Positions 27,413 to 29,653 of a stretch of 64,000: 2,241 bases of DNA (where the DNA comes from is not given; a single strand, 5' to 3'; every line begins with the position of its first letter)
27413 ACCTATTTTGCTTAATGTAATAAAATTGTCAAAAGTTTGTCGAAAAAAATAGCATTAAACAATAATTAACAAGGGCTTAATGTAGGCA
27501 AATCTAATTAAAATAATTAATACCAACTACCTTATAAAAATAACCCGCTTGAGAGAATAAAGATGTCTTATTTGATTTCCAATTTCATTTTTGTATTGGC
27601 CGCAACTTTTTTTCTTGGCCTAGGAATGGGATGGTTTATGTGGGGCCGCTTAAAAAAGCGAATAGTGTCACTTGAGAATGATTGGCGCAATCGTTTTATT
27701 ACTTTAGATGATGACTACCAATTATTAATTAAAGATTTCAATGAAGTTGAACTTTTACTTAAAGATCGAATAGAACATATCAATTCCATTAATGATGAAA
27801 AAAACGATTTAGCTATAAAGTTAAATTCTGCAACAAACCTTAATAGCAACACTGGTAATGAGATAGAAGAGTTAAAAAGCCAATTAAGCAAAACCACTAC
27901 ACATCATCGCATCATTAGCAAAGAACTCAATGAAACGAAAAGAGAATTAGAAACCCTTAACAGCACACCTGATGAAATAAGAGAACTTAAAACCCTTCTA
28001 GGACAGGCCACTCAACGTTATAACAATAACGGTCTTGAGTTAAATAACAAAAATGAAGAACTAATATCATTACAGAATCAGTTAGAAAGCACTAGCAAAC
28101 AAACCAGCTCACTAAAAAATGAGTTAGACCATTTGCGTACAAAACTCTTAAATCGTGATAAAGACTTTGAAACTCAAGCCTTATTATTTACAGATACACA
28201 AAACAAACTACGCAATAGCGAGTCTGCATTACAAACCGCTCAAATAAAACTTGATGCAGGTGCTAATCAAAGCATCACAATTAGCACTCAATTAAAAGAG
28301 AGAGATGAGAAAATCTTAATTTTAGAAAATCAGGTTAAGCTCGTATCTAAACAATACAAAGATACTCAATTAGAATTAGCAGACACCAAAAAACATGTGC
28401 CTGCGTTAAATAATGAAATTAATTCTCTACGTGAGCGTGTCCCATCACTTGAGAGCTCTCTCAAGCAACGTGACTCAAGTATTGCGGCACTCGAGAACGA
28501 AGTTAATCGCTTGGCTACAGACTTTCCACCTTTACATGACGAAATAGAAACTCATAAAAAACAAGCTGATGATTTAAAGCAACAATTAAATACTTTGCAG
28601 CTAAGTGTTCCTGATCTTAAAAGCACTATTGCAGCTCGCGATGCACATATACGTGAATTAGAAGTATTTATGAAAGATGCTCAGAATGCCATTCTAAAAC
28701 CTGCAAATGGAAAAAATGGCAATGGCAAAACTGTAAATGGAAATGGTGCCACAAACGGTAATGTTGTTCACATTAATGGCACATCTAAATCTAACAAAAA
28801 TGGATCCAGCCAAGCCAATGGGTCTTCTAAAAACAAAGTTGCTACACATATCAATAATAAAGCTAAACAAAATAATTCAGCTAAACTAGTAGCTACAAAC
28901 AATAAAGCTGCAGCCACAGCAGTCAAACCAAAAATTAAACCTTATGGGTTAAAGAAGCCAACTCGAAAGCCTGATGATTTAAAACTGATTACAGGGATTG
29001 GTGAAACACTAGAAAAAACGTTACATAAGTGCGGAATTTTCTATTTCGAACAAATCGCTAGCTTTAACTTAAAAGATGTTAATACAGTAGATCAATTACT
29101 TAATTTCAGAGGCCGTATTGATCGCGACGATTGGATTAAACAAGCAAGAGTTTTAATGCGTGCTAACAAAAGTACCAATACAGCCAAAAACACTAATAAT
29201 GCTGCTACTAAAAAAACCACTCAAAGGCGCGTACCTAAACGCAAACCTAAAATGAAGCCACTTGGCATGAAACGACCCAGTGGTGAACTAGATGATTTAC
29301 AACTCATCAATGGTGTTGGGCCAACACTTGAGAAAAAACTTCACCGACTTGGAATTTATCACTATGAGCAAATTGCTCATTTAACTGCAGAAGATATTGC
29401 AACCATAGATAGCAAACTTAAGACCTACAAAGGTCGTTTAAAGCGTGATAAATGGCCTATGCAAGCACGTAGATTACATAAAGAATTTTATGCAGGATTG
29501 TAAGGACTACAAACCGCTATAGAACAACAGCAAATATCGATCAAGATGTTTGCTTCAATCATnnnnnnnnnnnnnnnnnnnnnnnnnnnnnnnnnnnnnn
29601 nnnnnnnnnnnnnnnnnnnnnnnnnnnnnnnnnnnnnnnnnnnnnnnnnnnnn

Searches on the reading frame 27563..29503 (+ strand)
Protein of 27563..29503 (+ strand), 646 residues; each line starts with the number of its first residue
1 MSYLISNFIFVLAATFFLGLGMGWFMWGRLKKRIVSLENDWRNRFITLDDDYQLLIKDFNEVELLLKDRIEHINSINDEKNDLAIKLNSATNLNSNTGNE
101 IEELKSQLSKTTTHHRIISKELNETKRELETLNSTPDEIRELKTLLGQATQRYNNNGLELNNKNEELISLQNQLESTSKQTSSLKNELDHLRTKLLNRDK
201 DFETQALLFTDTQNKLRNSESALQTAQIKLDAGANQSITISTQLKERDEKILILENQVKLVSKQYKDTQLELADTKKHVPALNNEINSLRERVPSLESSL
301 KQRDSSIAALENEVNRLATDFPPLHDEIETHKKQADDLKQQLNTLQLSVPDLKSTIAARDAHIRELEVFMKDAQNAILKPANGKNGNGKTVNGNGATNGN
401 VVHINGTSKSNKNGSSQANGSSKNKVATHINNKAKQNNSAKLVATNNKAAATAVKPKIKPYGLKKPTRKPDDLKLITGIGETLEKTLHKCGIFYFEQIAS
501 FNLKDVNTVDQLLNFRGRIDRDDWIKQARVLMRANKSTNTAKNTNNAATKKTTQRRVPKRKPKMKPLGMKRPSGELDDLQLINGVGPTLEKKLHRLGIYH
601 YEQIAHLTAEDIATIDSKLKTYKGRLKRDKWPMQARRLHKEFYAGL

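Call 95: search_protein_families(library=pfam, proteins=[window:27563-29503:+], max_evalue=0.00001)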
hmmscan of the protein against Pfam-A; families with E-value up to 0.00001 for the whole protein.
window:27563-29503:+ (646 aa): 1 family
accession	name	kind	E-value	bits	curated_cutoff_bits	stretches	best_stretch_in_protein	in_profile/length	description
PF19220.6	Rod_CreS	-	4.6e-07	29.6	100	0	164-279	5-120/359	Crescentin, rod domain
